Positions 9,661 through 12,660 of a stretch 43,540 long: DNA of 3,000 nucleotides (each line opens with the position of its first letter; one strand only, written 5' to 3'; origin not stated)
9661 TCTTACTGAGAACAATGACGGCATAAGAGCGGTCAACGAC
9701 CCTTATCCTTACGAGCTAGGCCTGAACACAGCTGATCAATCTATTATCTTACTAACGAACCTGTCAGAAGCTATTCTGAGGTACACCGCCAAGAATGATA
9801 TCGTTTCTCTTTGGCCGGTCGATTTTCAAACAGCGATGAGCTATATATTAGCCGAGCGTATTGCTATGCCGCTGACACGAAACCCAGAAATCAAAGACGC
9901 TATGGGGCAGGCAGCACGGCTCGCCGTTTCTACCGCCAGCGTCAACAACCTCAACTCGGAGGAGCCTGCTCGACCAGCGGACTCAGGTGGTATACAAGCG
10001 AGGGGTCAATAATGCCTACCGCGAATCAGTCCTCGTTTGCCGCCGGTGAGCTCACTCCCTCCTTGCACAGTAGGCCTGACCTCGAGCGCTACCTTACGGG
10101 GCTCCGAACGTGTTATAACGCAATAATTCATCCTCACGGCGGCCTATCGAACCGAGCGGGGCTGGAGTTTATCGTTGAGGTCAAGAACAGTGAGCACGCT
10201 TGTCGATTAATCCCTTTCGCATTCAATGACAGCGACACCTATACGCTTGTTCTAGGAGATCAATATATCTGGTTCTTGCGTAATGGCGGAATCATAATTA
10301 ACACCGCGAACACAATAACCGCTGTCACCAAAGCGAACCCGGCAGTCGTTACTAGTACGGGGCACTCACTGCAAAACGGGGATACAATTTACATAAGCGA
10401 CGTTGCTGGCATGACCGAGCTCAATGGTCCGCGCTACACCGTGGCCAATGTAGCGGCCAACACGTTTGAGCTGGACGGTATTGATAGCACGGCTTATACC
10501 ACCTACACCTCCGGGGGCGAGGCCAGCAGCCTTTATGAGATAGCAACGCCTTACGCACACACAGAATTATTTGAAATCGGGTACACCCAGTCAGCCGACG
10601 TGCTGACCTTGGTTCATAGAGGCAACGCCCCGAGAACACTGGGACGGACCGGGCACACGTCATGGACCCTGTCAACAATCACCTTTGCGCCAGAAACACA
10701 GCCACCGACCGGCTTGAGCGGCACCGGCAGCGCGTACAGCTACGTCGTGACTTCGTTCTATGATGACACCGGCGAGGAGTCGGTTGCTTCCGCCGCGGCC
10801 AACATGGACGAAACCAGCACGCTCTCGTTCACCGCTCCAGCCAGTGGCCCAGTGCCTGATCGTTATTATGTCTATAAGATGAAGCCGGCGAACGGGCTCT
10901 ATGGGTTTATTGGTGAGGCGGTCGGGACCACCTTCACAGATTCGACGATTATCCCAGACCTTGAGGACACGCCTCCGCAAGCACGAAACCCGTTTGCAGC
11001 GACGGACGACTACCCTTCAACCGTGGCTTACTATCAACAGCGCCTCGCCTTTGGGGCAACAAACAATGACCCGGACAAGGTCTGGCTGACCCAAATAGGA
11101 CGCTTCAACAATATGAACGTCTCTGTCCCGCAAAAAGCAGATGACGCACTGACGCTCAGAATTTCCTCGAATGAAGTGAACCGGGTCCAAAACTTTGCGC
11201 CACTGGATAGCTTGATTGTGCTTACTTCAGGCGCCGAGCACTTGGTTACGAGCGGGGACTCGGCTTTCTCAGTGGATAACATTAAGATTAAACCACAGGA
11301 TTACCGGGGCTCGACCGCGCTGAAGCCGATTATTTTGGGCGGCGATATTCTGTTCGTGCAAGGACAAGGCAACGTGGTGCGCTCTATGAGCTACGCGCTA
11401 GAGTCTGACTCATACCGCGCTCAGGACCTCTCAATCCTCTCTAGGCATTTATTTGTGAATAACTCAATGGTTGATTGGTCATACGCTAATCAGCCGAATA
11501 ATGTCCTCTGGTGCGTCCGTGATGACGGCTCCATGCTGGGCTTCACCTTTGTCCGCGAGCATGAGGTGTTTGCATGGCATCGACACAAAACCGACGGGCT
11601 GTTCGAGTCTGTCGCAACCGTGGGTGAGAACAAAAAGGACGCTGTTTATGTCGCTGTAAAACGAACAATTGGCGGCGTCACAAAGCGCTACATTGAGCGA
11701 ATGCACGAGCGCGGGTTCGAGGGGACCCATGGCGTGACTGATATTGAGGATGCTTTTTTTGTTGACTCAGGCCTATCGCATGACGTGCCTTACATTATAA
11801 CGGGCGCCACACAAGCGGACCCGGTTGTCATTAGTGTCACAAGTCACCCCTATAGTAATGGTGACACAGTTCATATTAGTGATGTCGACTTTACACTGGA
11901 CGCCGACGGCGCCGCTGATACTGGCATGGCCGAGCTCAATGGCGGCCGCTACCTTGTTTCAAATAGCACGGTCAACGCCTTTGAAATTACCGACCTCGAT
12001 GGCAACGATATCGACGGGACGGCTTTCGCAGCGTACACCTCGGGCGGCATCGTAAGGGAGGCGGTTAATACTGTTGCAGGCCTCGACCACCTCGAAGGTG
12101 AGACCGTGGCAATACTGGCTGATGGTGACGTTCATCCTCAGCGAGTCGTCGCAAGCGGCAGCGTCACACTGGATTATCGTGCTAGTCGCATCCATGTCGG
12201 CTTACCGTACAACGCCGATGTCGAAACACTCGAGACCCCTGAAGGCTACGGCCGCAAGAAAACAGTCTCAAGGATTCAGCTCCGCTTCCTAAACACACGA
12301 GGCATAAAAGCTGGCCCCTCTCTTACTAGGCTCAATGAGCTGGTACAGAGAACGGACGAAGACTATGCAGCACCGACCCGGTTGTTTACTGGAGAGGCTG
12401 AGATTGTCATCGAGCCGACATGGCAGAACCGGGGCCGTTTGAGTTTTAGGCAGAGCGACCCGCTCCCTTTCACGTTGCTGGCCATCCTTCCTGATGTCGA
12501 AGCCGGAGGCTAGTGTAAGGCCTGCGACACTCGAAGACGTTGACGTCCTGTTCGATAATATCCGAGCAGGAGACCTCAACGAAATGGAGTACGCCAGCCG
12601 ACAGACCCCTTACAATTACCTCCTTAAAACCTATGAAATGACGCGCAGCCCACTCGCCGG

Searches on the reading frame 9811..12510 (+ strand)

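Call 97: search_protein_families(library=phrogs, proteins=[window:9811-12510:+], max_evalue=0.00001)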
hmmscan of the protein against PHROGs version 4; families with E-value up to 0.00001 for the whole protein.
window:9811-12510:+ (900 aa): 5 families
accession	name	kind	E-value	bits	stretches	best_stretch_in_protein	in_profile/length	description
phrog_376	-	tail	8.8e-196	653.5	1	71-900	6-711/712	tail protein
phrog_15566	-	tail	1.2e-114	384.8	1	391-899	37-550/552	tail protein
phrog_30010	-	unknown function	8.1e-45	154.5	1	521-797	189-463/517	-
phrog_20269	-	unknown function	1.9e-41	143.3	1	71-292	5-155/374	-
phrog_584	-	tail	2.5e-19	70.9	1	164-246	18-99/218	major tail protein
